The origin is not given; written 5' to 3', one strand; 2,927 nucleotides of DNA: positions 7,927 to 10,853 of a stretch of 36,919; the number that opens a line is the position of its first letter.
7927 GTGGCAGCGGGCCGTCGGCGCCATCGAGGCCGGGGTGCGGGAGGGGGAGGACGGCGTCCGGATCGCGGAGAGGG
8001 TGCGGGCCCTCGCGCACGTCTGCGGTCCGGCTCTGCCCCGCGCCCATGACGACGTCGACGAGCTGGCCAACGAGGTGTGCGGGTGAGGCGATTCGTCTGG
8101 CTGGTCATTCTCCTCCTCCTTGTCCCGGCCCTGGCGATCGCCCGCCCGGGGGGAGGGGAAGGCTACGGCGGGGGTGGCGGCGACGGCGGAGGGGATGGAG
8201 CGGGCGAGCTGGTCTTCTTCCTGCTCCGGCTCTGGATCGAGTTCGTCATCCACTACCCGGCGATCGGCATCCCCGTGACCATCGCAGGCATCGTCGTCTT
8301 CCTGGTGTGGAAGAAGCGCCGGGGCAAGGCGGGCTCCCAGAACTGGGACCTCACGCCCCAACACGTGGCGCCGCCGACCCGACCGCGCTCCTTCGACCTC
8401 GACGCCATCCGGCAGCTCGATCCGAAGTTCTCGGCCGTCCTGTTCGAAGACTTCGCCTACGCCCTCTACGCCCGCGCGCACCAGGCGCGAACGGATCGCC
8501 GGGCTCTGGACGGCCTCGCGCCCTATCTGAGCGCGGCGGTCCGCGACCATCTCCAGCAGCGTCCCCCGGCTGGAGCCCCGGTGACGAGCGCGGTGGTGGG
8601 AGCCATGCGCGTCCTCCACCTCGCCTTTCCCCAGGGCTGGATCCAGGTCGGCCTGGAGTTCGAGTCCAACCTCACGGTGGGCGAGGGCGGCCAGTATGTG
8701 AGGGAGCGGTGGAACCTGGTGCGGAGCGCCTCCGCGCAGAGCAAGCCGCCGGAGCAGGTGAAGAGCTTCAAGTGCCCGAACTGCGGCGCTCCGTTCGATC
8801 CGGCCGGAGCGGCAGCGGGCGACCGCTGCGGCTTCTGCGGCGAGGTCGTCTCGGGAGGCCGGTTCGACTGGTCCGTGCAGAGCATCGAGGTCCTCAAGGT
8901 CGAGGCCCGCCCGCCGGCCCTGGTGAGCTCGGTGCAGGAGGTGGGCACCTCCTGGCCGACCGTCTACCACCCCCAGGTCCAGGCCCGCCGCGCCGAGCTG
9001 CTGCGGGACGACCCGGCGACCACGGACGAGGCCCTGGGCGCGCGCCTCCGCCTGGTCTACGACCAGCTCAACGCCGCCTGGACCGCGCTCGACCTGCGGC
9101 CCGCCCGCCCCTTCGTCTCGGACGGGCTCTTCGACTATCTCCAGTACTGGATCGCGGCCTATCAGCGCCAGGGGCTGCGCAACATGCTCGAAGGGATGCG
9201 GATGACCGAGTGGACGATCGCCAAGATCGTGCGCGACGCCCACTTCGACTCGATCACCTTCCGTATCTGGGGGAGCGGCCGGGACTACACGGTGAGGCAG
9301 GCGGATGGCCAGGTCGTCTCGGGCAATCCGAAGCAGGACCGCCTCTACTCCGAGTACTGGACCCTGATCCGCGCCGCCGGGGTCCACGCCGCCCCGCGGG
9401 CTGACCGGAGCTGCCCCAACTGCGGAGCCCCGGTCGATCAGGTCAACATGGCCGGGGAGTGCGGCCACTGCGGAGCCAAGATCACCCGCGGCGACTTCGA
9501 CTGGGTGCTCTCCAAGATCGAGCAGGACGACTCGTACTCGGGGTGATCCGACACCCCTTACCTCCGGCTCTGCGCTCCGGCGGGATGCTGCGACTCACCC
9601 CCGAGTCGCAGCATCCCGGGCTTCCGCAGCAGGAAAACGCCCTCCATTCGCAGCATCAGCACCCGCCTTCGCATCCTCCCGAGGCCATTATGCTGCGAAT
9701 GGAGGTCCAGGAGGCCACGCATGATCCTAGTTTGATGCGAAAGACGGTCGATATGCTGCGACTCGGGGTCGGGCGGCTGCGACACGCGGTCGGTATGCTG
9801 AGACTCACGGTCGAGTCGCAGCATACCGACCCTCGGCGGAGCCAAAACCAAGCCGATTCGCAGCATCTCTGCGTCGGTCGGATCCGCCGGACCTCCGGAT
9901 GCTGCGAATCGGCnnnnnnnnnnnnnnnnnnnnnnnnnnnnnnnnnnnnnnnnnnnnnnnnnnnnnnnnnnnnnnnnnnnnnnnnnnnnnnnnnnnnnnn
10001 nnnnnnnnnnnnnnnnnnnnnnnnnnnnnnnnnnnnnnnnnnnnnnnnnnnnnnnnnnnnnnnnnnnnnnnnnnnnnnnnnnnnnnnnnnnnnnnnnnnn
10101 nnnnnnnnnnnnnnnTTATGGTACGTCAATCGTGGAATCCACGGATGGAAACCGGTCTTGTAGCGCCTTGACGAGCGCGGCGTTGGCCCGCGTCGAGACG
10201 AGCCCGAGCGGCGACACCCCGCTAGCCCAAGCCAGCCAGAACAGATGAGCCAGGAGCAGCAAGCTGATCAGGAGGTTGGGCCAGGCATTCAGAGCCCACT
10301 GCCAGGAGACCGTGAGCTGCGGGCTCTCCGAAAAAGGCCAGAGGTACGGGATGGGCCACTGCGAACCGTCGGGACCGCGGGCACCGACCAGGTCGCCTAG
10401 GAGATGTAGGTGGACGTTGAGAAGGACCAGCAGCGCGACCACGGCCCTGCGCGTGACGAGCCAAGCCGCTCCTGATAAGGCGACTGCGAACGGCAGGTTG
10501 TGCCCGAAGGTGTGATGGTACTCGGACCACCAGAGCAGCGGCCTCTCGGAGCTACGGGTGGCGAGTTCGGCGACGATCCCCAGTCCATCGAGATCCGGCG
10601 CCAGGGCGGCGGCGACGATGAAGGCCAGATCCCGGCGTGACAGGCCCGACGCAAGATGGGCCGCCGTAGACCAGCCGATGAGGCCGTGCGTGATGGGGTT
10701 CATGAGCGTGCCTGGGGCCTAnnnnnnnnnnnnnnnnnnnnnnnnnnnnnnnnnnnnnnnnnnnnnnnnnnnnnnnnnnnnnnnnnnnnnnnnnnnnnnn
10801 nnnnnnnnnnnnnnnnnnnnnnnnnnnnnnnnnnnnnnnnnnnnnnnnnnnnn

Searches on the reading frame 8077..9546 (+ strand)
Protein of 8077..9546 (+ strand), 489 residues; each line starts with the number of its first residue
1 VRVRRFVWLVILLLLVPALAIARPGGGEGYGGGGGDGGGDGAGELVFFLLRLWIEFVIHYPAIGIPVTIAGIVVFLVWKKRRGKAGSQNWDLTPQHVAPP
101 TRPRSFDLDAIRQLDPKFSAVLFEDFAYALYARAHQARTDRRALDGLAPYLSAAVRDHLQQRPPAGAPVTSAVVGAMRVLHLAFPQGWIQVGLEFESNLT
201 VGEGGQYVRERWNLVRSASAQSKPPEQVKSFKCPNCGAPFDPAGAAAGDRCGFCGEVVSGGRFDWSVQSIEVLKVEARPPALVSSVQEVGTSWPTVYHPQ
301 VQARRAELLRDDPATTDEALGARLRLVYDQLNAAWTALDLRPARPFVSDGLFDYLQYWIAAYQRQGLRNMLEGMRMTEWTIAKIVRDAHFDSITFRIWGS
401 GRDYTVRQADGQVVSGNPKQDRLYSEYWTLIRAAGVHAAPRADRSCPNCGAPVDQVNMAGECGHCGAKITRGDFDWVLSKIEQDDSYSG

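Call 3: search_protein_families(library=pfam, proteins=[window:8077-9546:+], max_evalue=0.01)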
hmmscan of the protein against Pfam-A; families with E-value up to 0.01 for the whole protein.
window:8077-9546:+ (489 aa): 4 families
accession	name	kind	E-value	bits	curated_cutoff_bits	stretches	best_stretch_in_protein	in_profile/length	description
PF04280.21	Tim44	-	1.2e-16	61.6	29.6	1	310-433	10-132/147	Tim44-like domain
PF12773.13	DZR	-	0.00025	21.6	27.3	0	438-470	7-35/45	Double zinc ribbon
PF08271.17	Zn_Ribbon_TF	-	0.002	18.1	29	0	231-259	1-30/43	TFIIB zinc-binding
PF13248.11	Zn_ribbon_3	-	0.0036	17.1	27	0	445-469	4-26/26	zinc-ribbon domain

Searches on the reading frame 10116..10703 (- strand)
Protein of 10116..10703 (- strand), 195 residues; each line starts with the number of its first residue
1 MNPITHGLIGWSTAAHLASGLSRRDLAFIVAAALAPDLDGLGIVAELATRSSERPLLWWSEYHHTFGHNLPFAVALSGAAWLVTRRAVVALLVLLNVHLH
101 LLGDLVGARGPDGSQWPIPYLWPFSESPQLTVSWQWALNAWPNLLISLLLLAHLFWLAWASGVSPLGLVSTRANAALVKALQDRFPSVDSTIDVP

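Call 3: search_protein_families(library=pfam, proteins=[window:10116-10703:-], max_evalue=0.01)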
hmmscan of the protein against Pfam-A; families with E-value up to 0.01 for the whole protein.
window:10116-10703:- (195 aa): 1 family
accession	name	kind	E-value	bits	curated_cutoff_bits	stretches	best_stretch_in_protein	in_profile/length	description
PF04307.19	YdjM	-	1.7e-13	50.8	29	1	1-158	1-149/176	YdjM inner membrane protein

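Call 4: search_protein_families(library=padloc, proteins=[window:10116-10703:-], max_evalue=0.01)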
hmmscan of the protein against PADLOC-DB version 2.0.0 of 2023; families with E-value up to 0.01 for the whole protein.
window:10116-10703:- (195 aa): 0 families

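Call 5: search_protein_families(library=ncbifam, proteins=[window:10116-10703:-], max_evalue=0.01)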
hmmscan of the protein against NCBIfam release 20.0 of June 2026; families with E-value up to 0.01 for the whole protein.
window:10116-10703:- (195 aa): 0 families

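Call 20: find_homologous_proteins(query=window:10116-10703:-, max_evalue=0.00001)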
Query window:10116-10703:- (195 aa): 2045 proteins with E <= 0.00001 among 7674 candidates; the best 120 are listed.
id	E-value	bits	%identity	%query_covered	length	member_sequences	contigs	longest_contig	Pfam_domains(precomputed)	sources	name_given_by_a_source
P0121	4.9e-111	387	96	96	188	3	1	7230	PF04307.20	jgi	jgi:inner membrane protein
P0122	5.0e-105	368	90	95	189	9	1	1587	PF04307.20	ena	-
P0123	5.7e-102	358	88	96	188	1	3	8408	PF04307.20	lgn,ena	-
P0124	1.7e-101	356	86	97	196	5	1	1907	PF04307.20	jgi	jgi:hypothetical protein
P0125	6.9e-101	354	87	96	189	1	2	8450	PF04307.20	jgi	jgi:inner membrane protein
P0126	3.4e-79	283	72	96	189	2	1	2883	PF04307.20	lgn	-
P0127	5.9e-76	273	69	91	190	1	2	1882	PF04307.20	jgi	jgi:hypothetical protein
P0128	1.4e-75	271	67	96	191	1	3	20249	PF04307.20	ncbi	-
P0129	5.6e-75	270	69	95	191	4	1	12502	PF04307.20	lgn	-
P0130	9.1e-75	269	67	96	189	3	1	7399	PF04307.20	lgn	-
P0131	1.0e-73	265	66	96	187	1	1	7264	PF04307.20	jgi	jgi:inner membrane protein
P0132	2.5e-72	261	65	95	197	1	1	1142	PF04307.20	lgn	-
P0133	3.4e-72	260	62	100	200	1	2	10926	PF04307.20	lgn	-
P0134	4.3e-72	260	65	95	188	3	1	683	PF04307.20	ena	-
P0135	1.9e-71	258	68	93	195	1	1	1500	PF04307.20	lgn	-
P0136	3.9e-71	257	66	96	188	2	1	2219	PF04307.20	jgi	-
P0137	6.2e-71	256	64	94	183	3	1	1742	PF04307.20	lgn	-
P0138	1.5e-70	255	66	95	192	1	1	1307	PF04307.20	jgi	jgi:membrane-bound metal-dependent hydrolase YbcI (DUF457 family)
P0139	9.2e-70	252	65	96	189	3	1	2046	PF04307.20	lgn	-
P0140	3.5e-69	251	63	95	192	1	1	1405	PF04307.20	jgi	jgi:inner membrane protein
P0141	1.9e-68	248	63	96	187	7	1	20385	PF04307.20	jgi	jgi:hypothetical protein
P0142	3.3e-67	244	65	95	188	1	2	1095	PF04307.20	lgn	-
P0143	3.6e-66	241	60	97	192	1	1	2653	PF04307.20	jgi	-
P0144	5.9e-66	240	61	95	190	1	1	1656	PF04307.20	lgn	-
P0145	1.0e-65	239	62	95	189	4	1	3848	PF04307.20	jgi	jgi:inner membrane protein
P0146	1.1e-65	239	61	96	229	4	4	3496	PF04307.20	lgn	-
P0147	1.8e-65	238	63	95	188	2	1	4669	PF04307.20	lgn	-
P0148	2.2e-65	238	61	100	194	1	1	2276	PF04307.20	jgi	-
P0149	3.1e-65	238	62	95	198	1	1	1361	PF04307.20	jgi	jgi:membrane-bound metal-dependent hydrolase YbcI (DUF457 family)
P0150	3.8e-65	237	65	81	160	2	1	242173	PF04307.20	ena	-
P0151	4.3e-65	237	59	95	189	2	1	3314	PF04307.20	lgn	-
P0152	6.7e-65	237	58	95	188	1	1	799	PF04307.20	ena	-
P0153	9.3e-65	236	60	95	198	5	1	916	PF04307.20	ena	-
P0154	2.6e-64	235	59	95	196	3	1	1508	PF04307.20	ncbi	-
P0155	4.6e-64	234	62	95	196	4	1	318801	PF04307.20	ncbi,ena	-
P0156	5.1e-64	234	59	95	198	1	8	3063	PF04307.20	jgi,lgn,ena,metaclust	metaclust:\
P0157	5.7e-64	234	60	94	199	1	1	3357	PF04307.20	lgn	-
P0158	1.0e-63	233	61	95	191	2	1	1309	PF04307.20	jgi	jgi:inner membrane protein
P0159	3.9e-63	231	58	98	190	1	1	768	PF04307.20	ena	-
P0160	4.1e-63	231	58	99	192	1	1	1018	PF04307.20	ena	-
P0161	4.2e-63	231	57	95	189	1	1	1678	PF04307.20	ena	-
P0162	7.1e-63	230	58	95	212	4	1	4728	PF04307.20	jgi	-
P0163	8.8e-63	230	57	99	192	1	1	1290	PF04307.20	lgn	-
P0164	3.2e-62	228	61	89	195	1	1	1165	PF04307.20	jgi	jgi:membrane-bound metal-dependent hydrolase YbcI (DUF457 family)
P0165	4.0e-62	228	56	95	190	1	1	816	PF04307.20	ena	-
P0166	4.1e-62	227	61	94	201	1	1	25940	PF04307.20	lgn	-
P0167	7.4e-62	227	60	96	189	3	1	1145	PF04307.20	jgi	-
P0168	7.5e-62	227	57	99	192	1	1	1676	PF04307.20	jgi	jgi:inner membrane protein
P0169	1.1e-61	226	60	96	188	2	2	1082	PF04307.20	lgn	-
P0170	1.4e-61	226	59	95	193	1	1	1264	PF04307.20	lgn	-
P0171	2.2e-61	225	60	95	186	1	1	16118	PF04307.20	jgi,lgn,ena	-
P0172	2.3e-61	225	56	95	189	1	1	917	PF04307.20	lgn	-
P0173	2.4e-61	225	58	95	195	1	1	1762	PF04307.20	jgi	jgi:inner membrane protein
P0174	2.6e-61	225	61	96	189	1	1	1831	PF04307.20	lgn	-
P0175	2.7e-61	225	60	95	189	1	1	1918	PF04307.20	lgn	-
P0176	3.0e-61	225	58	95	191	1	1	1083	PF04307.20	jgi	jgi:inner membrane protein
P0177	3.1e-61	225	57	95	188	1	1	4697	PF04307.20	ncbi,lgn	-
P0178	4.0e-61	224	59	95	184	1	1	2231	PF04307.20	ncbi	-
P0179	4.5e-61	224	57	97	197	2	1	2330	PF04307.20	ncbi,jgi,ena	jgi:hypothetical protein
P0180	6.0e-61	224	57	95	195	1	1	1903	PF04307.20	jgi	jgi:inner membrane protein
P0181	6.8e-61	224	58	95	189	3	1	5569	PF04307.20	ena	-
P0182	6.8e-61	223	56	99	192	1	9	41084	PF04307.20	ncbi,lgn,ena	-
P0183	7.0e-61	223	58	95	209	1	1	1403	PF04307.20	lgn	-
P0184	7.8e-61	223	59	95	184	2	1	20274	PF04307.20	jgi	jgi:inner membrane protein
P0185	9.3e-61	223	61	96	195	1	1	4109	PF04307.20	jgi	jgi:inner membrane protein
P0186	1.0e-60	223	59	95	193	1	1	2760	PF04307.20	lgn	-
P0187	1.1e-60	223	59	86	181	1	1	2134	PF04307.20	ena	-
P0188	1.1e-60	223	60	95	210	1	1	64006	PF04307.20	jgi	-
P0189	1.2e-60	223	56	99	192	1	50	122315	PF04307.20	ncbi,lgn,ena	-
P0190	1.4e-60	222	59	95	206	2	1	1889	PF04307.20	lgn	-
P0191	1.9e-60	222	57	95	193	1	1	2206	PF04307.20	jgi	jgi:hypothetical protein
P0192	2.2e-60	222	59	95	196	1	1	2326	PF04307.20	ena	-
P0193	2.4e-60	222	57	100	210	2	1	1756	PF04307.20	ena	-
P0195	2.6e-60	222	58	95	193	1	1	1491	PF04307.20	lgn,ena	-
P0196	2.6e-60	222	56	95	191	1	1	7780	PF04307.20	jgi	jgi:hypothetical protein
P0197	2.9e-60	221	54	98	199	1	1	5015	PF04307.20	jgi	jgi:inner membrane protein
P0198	3.7e-60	221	59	95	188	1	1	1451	PF04307.20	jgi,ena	-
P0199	3.9e-60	221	56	95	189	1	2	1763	PF04307.20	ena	-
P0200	4.2e-60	221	53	99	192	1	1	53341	PF04307.20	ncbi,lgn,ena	-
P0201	4.2e-60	221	61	95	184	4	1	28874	PF04307.20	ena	-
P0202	4.3e-60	221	57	95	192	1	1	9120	PF04307.20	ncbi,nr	ncbi:MAG TPA: metal-dependent hydrolase [Pseudomonadales bacterium]|nr:metal-dependent hydrolase [Ps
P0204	5.9e-60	220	57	95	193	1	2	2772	PF04307.20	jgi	jgi:hypothetical protein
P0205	6.9e-60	220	57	95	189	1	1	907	PF04307.20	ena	-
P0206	7.2e-60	220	57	95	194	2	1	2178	PF04307.20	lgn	-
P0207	9.1e-60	220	59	95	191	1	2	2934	PF04307.20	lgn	-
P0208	9.2e-60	220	57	95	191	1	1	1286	PF04307.20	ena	-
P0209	9.5e-60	220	57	95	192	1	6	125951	PF04307.20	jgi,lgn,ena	-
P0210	1.1e-59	220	57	95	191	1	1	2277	PF04307.20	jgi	jgi:inner membrane protein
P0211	1.2e-59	219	56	96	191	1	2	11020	PF04307.20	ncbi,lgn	-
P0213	1.8e-59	219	56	95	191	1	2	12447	PF04307.20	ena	-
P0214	1.8e-59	219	57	95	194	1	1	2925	PF04307.20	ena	-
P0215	1.9e-59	219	56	95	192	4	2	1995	PF04307.20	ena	-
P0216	2.0e-59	219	55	95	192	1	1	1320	PF04307.20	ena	-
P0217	2.0e-59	219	57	95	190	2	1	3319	PF04307.20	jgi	jgi:membrane-bound metal-dependent hydrolase YbcI (DUF457 family)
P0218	2.4e-59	218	55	97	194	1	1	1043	PF04307.20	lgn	-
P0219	2.4e-59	218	56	97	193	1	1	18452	PF04307.20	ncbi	-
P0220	2.6e-59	218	54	97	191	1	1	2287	PF04307.20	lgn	-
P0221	2.7e-59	218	57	97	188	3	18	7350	PF04307.20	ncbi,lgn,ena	-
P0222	2.9e-59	218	56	96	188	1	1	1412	PF04307.20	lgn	-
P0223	2.9e-59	218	54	95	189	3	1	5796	PF04307.20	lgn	-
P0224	2.9e-59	218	60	95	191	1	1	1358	PF04307.20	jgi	jgi:hypothetical protein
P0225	3.4e-59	218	59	95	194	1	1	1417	PF04307.20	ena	-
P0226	3.5e-59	218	57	95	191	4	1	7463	PF04307.20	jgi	jgi:membrane-bound metal-dependent hydrolase YbcI (DUF457 family)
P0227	3.9e-59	218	57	95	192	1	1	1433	PF04307.20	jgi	jgi:inner membrane protein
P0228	4.0e-59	218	56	95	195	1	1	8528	PF04307.20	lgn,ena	-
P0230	4.3e-59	218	59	95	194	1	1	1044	PF04307.20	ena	-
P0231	4.4e-59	218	56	95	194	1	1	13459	PF04307.20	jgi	jgi:hypothetical protein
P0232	4.4e-59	218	52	97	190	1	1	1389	PF04307.20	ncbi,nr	ncbi:MAG: metal-dependent hydrolase [Planctomycetes bacterium]|nr:metal-dependent hydrolase [Plancto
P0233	4.5e-59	218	58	96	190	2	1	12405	PF04307.20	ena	-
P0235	4.6e-59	218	55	95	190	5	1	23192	PF04307.20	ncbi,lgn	-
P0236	4.7e-59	217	57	95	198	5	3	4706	PF04307.20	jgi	jgi:inner membrane protein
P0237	5.3e-59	217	59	95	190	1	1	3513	PF04307.20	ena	-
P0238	5.4e-59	217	57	95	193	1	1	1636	PF04307.20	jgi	jgi:inner membrane protein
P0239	5.7e-59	217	59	95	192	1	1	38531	PF04307.20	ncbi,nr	ncbi:MAG: metal-dependent hydrolase [Candidatus Alcyoniella australis]|nr:metal-dependent hydrolase 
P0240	6.2e-59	217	54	97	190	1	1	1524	PF04307.20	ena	-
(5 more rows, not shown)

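Call 22: find_encoding_contigs(protein=P0121, flank=7000, max_places=3)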
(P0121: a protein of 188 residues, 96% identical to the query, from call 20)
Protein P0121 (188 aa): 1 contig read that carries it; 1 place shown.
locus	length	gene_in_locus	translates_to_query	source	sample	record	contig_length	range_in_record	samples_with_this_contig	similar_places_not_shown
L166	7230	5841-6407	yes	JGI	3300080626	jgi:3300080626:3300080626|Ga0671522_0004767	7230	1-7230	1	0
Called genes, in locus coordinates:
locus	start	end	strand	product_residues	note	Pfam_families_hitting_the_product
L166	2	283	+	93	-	?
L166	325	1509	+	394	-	PF13173:AAA_14, PF13635:DUF4143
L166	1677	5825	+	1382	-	PF13195:DUF4011, PF13245:AAA_19 (faint), PF13401:AAA_22 (faint), PF13086:AAA_11, PF13604:AAA_30 (faint), PF13086:AAA_11, PF13087:AAA_12, PF18741:MTES_1575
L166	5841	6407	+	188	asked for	PF04307:YdjM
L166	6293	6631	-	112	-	-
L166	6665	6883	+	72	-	-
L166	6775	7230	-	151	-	?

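Call 23: find_encoding_contigs(protein=P0123, flank=7000, max_places=3)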
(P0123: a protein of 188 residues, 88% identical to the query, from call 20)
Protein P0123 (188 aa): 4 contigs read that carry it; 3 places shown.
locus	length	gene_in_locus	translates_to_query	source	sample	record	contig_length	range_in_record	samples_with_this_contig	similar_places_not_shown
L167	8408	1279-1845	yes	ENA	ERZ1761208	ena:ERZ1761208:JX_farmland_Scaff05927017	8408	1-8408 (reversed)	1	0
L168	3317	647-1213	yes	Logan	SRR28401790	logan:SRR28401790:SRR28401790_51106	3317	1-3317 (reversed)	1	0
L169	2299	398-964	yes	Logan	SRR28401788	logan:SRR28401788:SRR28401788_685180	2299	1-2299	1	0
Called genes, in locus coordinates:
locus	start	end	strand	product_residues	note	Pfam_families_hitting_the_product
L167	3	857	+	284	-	?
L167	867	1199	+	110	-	PF00816:Histone_HNS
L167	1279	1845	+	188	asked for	PF04307:YdjM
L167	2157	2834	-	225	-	PF00165:HTH_AraC (faint), PF12833:HTH_18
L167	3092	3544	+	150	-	PF13115:YtkA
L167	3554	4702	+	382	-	PF03150:CCP_MauG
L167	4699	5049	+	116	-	-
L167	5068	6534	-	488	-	PF04280:Tim44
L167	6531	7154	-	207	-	-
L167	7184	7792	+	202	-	PF06452:CBM9_1 (weak), PF16011:CBM9_2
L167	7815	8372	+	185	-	PF05685:Uma2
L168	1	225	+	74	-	?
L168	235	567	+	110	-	PF00816:Histone_HNS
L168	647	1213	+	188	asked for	PF04307:YdjM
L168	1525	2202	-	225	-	PF00165:HTH_AraC (faint), PF12833:HTH_18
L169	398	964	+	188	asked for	PF04307:YdjM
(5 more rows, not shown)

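Call 24: find_encoding_contigs(protein=P0125, flank=7000, max_places=3)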
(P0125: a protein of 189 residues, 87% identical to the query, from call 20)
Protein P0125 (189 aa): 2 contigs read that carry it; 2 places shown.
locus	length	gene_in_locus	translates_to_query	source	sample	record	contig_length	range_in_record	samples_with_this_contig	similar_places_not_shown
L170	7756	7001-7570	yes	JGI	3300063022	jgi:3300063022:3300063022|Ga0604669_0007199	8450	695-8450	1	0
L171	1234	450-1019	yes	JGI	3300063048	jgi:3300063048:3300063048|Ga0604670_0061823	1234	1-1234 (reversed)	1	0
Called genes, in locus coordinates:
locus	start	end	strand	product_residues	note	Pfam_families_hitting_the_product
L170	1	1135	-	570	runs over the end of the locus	PF00149:Metallophos, PF02872:5_nucleotid_C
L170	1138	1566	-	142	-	-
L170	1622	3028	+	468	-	PF00884:Sulfatase, PF01663:Phosphodiest (faint), PF16347:SGSH_C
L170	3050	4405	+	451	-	PF00884:Sulfatase, PF01663:Phosphodiest (faint), PF16347:SGSH_C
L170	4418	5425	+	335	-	PF00962:A_deaminase, PF19326:AMP_deaminase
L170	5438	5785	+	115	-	PF00816:Histone_HNS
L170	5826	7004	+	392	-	PF13173:AAA_14, PF13635:DUF4143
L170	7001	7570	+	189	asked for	PF04307:YdjM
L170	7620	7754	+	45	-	?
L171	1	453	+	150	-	PF13635:DUF4143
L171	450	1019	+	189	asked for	PF04307:YdjM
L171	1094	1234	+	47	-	?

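Call 25: find_encoding_contigs(protein=P0128, flank=7000, max_places=3)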
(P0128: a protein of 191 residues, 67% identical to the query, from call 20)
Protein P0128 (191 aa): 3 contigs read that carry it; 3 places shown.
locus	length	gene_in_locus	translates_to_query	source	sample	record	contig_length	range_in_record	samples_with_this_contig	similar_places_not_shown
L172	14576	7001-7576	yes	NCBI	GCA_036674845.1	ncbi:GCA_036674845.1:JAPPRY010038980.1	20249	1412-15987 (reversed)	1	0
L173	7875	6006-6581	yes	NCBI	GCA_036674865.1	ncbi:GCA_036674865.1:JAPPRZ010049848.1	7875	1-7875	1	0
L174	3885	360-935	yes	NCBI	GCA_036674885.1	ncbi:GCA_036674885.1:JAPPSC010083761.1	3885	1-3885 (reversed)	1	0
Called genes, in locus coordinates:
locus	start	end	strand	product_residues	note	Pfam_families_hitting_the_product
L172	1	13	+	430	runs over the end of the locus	PF01425:Amidase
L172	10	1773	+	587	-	PF27530:HMA_AllF_N, PF02629:CoA_binding (weak), PF13607:Succ_CoA_lig (weak), PF00549:Ligase_CoA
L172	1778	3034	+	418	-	PF06545:AllG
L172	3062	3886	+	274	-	PF04199:Cyclase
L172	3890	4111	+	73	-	-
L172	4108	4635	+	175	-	-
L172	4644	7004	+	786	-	PF01315:Ald_Xan_dh_C, PF02738:MoCoBD_1, PF20256:MoCoBD_2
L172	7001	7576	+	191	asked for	PF04307:YdjM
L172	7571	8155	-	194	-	PF13302:Acetyltransf_3, PF00583:Acetyltransf_1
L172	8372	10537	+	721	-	PF17816:PDZ_4 (faint), PF03572:Peptidase_S41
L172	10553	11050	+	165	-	PF04978:MST, PF12867:DinB_2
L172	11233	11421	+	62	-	PF09722:Xre_MbcA_ParS_C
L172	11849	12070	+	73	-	-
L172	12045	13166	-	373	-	PF01212:Beta_elim_lyase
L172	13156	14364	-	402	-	-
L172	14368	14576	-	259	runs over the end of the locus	PF00891:Methyltransf_2, PF13489:Methyltransf_23 (weak), PF05175:MTS (weak), PF08241:Methyltransf_11, PF08242:Methyltransf_12, PF13649:Methyltransf_25, PF13847:Methyltransf_31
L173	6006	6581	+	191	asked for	PF04307:YdjM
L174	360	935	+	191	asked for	PF04307:YdjM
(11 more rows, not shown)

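Call 58: search_protein_families(library=padloc, proteins=[L170:5826-7004:+], max_evalue=0.001)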
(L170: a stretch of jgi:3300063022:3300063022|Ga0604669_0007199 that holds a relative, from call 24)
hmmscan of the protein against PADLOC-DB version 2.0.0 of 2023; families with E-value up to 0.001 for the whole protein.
L170:5826-7004:+ (392 aa): 7 families
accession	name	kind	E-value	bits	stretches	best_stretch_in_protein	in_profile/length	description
PDLC04790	PDC-S01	-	1.5e-91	305.2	2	153-387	176-419/422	-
PDLC04789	PDC-S01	-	1e-49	167.6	1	5-342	2-343/375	-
PDLC04791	PDC-S01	-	1.5e-24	84.4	1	22-343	21-355/395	-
PDLC04787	PDC-S01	-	2.1e-24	84.1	1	5-280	11-308/412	-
PDLC04788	PDC-S01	-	3.5e-17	60.5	2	26-139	25-146/448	-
PDLC04786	PDC-S01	-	1.7e-12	44.8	2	258-342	302-389/439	-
PDLC04792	PDC-S01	-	4.4e-07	26.8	0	261-347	304-392/452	-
